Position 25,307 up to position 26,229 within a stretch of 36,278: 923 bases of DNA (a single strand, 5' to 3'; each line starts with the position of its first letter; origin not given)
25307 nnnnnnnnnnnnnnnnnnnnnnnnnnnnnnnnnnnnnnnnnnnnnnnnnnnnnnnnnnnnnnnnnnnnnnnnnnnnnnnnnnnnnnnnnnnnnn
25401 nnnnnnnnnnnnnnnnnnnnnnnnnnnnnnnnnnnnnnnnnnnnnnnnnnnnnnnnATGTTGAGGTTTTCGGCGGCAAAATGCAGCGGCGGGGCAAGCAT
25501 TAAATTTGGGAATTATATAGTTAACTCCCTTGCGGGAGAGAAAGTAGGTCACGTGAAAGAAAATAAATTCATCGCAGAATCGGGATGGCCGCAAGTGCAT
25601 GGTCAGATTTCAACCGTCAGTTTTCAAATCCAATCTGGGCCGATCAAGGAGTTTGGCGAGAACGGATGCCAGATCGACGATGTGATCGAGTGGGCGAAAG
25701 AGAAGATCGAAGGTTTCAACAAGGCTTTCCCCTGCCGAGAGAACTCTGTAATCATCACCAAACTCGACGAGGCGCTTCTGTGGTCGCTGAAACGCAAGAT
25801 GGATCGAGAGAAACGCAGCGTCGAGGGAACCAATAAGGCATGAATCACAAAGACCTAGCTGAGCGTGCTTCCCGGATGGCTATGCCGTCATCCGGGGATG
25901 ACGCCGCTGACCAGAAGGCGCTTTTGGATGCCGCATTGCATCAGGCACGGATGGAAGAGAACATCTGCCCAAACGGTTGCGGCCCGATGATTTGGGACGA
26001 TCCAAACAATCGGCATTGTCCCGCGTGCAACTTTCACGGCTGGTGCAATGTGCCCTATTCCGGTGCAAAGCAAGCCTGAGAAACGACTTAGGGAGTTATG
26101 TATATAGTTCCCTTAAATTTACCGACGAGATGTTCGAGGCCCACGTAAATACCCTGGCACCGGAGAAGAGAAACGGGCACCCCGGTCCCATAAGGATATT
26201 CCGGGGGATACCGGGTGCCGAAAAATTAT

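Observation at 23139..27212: Cluster of C5-cytosine methyltransferase, RNA-ligase-like nucleotidyltransferase and calcineurin-type phosphoesterase: possible RNA-repair / anti-restriction module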

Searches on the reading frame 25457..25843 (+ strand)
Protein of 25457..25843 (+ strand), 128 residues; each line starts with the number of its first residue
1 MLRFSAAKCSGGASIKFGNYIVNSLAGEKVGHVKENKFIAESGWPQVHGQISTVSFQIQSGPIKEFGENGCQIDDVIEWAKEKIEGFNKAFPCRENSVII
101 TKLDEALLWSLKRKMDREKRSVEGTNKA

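Call 3: search_protein_families(library=pfam, proteins=[window:25457-25843:+], max_evalue=0.1)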
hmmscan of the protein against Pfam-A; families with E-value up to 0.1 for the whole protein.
window:25457-25843:+ (128 aa): 0 families

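Call 4: search_protein_families(library=phrogs, proteins=[window:25457-25843:+], max_evalue=0.01)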
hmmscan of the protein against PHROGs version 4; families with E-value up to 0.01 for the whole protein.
window:25457-25843:+ (128 aa): 3 families
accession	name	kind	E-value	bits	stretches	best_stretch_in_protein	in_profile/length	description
phrog_2428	-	unknown function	9.3e-17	62.3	1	49-127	53-130/131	-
phrog_23843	-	unknown function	2.9e-06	28.1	1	54-127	124-198/200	-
phrog_22140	-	unknown function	3.3e-06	27.8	1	55-126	155-227/230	-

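Call 24: search_solved_structures(query=window:25457-25843:+, max_evalue=10, show_alignments=4)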
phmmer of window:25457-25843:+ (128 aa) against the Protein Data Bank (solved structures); distinct sequences matched with E-value up to 10: 10.
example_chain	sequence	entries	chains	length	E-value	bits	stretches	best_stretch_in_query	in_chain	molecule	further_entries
8kbb_A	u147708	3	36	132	1.2e-14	57.7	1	57-127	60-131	Thoeris anti-defense 1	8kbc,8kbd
8kbh_I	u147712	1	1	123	1.3e-07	34.9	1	52-126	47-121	Thoeris anti-defense 1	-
8kbg_D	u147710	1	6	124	1.3e-07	34.9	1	52-126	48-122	Thoeris anti-defense 1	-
8kbh_D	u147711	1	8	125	1.3e-07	34.9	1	52-126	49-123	Thoeris anti-defense 1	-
7uav_A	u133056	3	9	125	1.3e-07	34.8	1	52-126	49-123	ABC transporter ATPase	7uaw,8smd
8kbe_A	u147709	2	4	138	1.8e-07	34.5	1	52-126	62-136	Thoeris anti-defense 1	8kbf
8y6v_I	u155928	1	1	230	1.6e-06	31.4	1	56-125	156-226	gp184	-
3so8_A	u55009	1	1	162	1.6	12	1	30-64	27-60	Ankyrin repeat family A protein 2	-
3v2x_A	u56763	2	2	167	1.6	11.9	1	30-64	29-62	Ankyrin repeat family A protein 2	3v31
4lg6_A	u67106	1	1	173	1.7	11.9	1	30-64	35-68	Ankyrin repeat family A protein 2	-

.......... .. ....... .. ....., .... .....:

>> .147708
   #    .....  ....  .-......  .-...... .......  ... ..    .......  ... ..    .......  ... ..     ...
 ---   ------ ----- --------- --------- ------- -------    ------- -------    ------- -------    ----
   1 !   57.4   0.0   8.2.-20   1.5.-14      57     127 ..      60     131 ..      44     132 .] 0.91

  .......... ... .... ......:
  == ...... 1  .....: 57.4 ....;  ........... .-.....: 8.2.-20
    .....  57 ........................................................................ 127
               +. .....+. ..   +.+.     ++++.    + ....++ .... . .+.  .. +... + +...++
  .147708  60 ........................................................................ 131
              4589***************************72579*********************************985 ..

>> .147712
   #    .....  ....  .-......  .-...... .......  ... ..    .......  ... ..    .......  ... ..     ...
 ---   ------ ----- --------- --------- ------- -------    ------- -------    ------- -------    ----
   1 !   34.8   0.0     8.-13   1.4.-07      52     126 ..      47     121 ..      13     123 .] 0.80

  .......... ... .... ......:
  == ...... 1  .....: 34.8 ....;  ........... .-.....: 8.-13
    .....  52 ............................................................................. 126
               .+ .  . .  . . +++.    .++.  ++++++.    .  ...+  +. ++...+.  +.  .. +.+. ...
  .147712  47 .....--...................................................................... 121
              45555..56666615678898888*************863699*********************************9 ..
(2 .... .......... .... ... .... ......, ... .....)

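Call 25: search_protein_families(library=pfam, proteins=[window:25457-25843:+], max_evalue=10)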
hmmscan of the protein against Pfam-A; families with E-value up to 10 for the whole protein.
window:25457-25843:+ (128 aa): 1 family
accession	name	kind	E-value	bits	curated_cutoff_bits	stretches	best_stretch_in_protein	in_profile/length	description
PF24729.2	Acb2_Tad1_hairpin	-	0.2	12.3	27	1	76-110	30-52/58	Acb2/Tad1, hairpin domain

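Call 67: search_dna_similar(query=window:25457-25843:+, collection=phages, mode=protein, max_rows=25, max_evalue=0.001)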
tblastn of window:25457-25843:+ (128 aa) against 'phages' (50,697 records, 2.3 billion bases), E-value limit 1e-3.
Records with a match: 132; places in all: 132; records where one place covers at least 80% of the query: 6.
Best place of each record, by identity: <60% 132.
By first word of the organism name: Bacillus 68; Pseudomonas 47; Vibrio 7; Brochothrix 2; Shewanella 2; Rhizobium 2; Phage 1; Xanthomonas 1; Burkholderia 1; Alteromonas 1.
By host as written in the record: Pseudomonas aeruginosa 23; Bacillus cereus 20; - 9; Pseudomonas aeruginosa PAO1 8; Bacillus thuringiensis subsp. kurstaki 4; Bacillus sp. 3; Bacillus megaterium DSM 319 2; Bacillus cereus 11-192 2; and 48 more.
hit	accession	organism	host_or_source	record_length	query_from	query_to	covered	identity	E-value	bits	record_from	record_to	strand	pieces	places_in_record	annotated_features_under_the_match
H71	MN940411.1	Phage f2b1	Staphylococcus aureus ZH 2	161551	21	127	84%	41.2%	9e-15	75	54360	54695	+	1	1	hypothetical protein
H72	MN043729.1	Bacillus phage vB_BmeM-Goe8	Bacillus megaterium DSM 319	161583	29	127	77%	41.6%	2e-13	71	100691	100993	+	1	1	hypothetical protein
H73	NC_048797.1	Bacillus phage vB_BmeM-Goe8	Bacillus megaterium DSM 319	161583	29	127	77%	41.6%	2e-13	71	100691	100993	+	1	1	hypothetical protein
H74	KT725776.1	Bacillus phage vB_BceS-MY192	Bacillus cereus 11-192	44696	50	126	60%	51.3%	2e-14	74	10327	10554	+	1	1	hypothetical protein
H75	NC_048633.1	Bacillus phage vB_BceS-MY192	Bacillus cereus 11-192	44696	50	126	60%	51.3%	2e-14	74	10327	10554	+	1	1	hypothetical protein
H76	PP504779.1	Brochothrix phage BtpYZU04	Brochothrix thermosphacta Bt-YZU01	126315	54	128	59%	52.0%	2e-18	85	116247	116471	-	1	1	hypothetical protein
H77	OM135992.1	Brochothrix phage ADU4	Brochothrix thermosphacta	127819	54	128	59%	49.3%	1e-17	83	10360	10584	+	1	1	hypothetical protein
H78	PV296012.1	Bacillus phage 0524phi7-1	Bacillus thuringiensis BtSerwer7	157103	36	127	72%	39.8%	2e-10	62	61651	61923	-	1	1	hypothetical protein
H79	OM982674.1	Bacillus phage SBSphiJ7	Bacillus subtilis BEST7003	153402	49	127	62%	46.3%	3e-14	73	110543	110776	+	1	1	Tad1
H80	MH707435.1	Bacillus phage BSP21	Bacillus subtilis KACC 17797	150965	50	127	61%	46.8%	7e-15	75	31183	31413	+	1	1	hypothetical protein: hypothetical protein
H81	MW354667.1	Bacillus phage BSTP3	Bacillus subtilis KCCM12511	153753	50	127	61%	46.8%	7e-15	75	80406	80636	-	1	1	HNH endonuclease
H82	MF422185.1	Bacillus phage BSP10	Bacillus subtilis ATCC 15245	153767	50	127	61%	46.8%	7e-15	75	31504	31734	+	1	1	hypothetical protein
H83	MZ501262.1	Bacillus phage 035JT004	Bacillus subtilis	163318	49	127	62%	45.0%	5e-14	72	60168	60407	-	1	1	141: hypothetical protein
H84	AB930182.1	Bacillus phage SPG24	Bacillus subtilis G24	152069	50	127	61%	45.6%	1e-14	74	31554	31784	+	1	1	none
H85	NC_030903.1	Bacillus phage SPG24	Bacillus subtilis G24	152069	50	127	61%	45.6%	1e-14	74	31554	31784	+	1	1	Tad1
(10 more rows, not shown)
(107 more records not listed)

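Call 71: search_protein_families(library=ncbifam, proteins=[window:25457-25843:+], max_evalue=0.01)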
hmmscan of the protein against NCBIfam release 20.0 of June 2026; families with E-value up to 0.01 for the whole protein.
window:25457-25843:+ (128 aa): 0 families

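Call 78: find_homologous_proteins(query=window:25457-25843:+, max_evalue=0.001)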
Query window:25457-25843:+ (128 aa): 1099 proteins with E <= 0.001 among 1102 candidates; the best 120 are listed.
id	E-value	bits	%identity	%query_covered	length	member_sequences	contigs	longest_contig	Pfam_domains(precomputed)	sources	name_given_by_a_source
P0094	5.9e-53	196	91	77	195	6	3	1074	PF24729.3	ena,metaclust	metaclust:\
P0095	6.9e-53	196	91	77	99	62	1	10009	PF24729.3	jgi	jgi:hypothetical protein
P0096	4.9e-52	193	90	75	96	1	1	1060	PF24729.3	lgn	-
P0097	3.0e-50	187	86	75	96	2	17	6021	PF24729.3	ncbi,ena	-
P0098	3.2e-50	187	81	83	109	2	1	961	PF24729.3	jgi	-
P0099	1.2e-49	185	85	75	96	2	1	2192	PF24729.3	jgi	jgi:hypothetical protein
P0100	3.4e-49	184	84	75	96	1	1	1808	PF24729.3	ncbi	-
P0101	6.9e-49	183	86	75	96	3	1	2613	PF24729.3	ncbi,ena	-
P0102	8.6e-49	183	88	73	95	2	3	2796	PF24729.3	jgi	jgi:hypothetical protein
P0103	9.9e-49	182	83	77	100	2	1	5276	PF24729.3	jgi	jgi:hypothetical protein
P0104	5.3e-48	180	86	73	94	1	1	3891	PF24729.3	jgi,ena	-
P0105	6.4e-48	180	84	75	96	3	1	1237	PF24729.3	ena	-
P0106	8.8e-48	179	83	73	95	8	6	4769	PF24729.3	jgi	jgi:hypothetical protein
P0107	2.0e-47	178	82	73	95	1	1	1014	PF24729.3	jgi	jgi:hypothetical protein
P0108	2.6e-47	178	87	73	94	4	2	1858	PF24729.3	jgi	jgi:hypothetical protein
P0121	8.0e-45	170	81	73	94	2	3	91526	PF24729.3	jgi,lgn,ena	jgi:hypothetical protein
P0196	1.7e-41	159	74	73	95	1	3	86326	PF24729.3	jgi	jgi:hypothetical protein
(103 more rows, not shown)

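Call 81: find_encoding_contigs(protein=P0121, flank=8000, max_places=2)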
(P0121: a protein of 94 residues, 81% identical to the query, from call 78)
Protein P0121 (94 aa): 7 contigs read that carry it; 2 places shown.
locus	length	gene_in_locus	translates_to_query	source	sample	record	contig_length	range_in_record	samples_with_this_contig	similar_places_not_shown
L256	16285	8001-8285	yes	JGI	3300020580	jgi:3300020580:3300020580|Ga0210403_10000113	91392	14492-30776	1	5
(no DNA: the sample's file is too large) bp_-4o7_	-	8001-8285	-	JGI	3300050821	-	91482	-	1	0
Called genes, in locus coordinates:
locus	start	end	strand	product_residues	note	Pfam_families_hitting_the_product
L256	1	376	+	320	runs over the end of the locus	PF01073:3Beta_HSD (weak), PF01370:Epimerase, PF16363:GDP_Man_Dehyd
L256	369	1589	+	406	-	PF02737:3HCDH_N (weak), PF03446:NAD_binding_2 (weak), PF03721:UDPG_MGDP_dh_N, PF03807:F420_oxidored (faint), PF00984:UDPG_MGDP_dh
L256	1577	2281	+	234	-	-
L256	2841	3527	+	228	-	PF01762:Galactosyl_T (weak)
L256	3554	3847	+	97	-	-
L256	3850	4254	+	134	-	-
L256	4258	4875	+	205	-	-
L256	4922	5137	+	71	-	-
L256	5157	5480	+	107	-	-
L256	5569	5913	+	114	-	PF10263:SprT-like (weak)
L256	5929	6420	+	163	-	-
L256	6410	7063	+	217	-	-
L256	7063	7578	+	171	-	-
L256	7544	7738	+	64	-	-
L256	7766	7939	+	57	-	-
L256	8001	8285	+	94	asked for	PF24729:Acb2_Tad1_hairpin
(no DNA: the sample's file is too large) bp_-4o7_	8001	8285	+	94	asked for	PF24729:Acb2_Tad1_hairpin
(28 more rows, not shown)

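Call 82: find_encoding_contigs(protein=P0196, flank=8000, max_places=2)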
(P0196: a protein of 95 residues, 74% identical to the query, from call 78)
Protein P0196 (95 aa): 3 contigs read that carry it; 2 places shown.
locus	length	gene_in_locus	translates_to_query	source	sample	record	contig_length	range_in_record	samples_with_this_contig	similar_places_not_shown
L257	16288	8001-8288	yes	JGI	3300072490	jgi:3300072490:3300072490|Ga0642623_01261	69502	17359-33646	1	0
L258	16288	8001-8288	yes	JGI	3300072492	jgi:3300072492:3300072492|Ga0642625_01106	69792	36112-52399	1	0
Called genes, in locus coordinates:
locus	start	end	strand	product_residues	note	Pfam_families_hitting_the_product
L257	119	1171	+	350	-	PF13619:KTSC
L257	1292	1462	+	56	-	-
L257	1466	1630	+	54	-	-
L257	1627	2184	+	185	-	-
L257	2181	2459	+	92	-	PF13560:HTH_31 (weak)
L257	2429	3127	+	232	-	-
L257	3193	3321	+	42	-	-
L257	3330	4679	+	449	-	PF07505:DUF5131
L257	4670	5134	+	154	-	-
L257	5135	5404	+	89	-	-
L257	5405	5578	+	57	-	-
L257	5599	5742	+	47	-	-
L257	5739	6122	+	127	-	-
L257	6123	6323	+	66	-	-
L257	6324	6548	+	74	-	PF12728:HTH_17 (faint)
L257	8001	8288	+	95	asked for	PF24729:Acb2_Tad1_hairpin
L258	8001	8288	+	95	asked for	PF24729:Acb2_Tad1_hairpin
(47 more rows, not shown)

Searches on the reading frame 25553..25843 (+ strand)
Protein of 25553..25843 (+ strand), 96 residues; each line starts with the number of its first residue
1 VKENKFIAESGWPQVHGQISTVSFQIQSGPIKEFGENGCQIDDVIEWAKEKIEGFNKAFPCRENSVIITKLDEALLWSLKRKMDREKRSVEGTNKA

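Call 90: predict_structure(alignment_id=A5)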
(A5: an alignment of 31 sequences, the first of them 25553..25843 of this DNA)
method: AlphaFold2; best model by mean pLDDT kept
length: 96 residues; sequences in the alignment: 31
mean_pLDDT: 79.2   pTM: 0.69
mean pLDDT of the five models: 79.2, 76.2, 71.8, 66.6, 55.9
residues with pLDDT >= 90: 33; 70-90: 40; 50-70: 17; < 50: 6
segments of 3 or more residues with pLDDT < 50: 93-96
pLDDT, mean of each block of 10 residues (from residue 1): 70 76 76 61 90 93 96 93 77 49
secondary structure, 60 per line:
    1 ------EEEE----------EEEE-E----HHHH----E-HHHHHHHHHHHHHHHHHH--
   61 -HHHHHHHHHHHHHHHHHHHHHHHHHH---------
elements in order: E7-10 E21-24 H31-34 H41-58 H62-87

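Call 93: fold_search(model_id=the predicted structure, library=pdb)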
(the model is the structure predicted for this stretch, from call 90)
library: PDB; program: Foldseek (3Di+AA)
matches with E <= 10: 130; with E <= 0.001: 1
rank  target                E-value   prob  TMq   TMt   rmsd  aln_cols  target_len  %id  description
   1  8kbb_E                7.3e-04  1.00  0.65  0.49   2.6        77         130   40  Structure of apo-CmTad1 (released 2024-08-07)
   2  8kbc_A                1.1e-03  1.00  0.60  0.47   2.6        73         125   41  Structure of CmTad1 complexed with cAAA (released 2024-08-21)
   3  8kbf_A                1.8e-03  1.00  0.63  0.49   5.0        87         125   24  Structure of CbTad1 complexed with 1',3'-cADPR and cA3 (released 2024-08-07)
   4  8kbf_B                2.1e-03  1.00  0.60  0.46   2.7        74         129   27  Structure of CbTad1 complexed with 1',3'-cADPR and cA3 (released 2024-08-07)
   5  7uaw_A                2.9e-03  1.00  0.63  0.50   5.1        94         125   26  Structure of Clostridium botulinum prophage Tad1 in complex with 1''-2' gcADPR (released 2022-10-05)
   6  8kbe_B                2.9e-03  1.00  0.60  0.45   5.2        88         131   25  Structure of CbTad1 complexed with 1',3'-cADPR (released 2024-08-07)
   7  8smd_A                3.1e-03  1.00  0.60  0.48   2.7        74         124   27  Structure of Clostridium botulinum prophage Tad1 in complex with 1''-3' gcADPR (released 2023-11-22)
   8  7uav_C                3.8e-03  1.00  0.57  0.49   3.0        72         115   26  Structure of Clostridium botulinum prophage Tad1 in apo state (released 2022-10-05)
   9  8smd_B                4.1e-03  1.00  0.59  0.48   2.7        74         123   27  Structure of Clostridium botulinum prophage Tad1 in complex with 1''-3' gcADPR (released 2023-11-22)
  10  7uav_A                4.6e-03  1.00  0.55  0.46   3.4        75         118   29  Structure of Clostridium botulinum prophage Tad1 in apo state (released 2022-10-05)
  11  7uav_B                5.3e-03  1.00  0.57  0.48   5.6        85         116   25  Structure of Clostridium botulinum prophage Tad1 in apo state (released 2022-10-05)
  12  7uav_D                7.3e-03  1.00  0.56  0.48   5.6        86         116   24  Structure of Clostridium botulinum prophage Tad1 in apo state (released 2022-10-05)
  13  4fi5                  2.3e+00  0.57  0.42  0.55   2.5        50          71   18  Crystal structure of the N-terminal domain of Hantaan virus strain 76-118 nucleoprotein (released 2012-06-20)
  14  3b2e_F                2.3e+00  0.10  0.23  0.31   6.1        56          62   21  Crystal structure of S. cerevisiae Get3 in the open conformation in complex with Get1 cytosolic domain (released 2012-06-27)
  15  1lrz                  2.6e+00  0.75  0.50  0.13   2.2        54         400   13  x-ray crystal structure of staphylococcus aureus femA (released 2002-09-04)
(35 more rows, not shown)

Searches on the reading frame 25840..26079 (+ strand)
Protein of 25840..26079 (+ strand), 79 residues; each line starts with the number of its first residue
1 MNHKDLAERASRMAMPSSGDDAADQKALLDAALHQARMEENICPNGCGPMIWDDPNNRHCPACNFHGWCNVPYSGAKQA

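Call 3: search_protein_families(library=pfam, proteins=[window:25840-26079:+], max_evalue=0.1)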
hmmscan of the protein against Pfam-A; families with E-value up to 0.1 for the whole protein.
window:25840-26079:+ (79 aa): 0 families

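Call 4: search_protein_families(library=phrogs, proteins=[window:25840-26079:+], max_evalue=0.01)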
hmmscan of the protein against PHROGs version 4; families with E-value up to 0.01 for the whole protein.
window:25840-26079:+ (79 aa): 1 family
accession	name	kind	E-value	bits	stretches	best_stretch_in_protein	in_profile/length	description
phrog_29026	-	unknown function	0.0065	17.4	1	38-61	35-59/67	-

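Call 25: search_protein_families(library=pfam, proteins=[window:25840-26079:+], max_evalue=10)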
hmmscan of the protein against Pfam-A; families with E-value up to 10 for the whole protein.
window:25840-26079:+ (79 aa): 1 family
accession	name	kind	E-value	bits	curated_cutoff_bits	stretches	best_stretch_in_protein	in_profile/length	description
PF06677.18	Auto_anti-p27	-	0.14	12.8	24.1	1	36-63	11-39/40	Sjogren's syndrome/scleroderma autoantigen 1 (Autoantigen p27)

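Call 71: search_protein_families(library=ncbifam, proteins=[window:25840-26079:+], max_evalue=0.01)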
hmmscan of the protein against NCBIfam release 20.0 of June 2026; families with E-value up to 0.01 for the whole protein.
window:25840-26079:+ (79 aa): 0 families
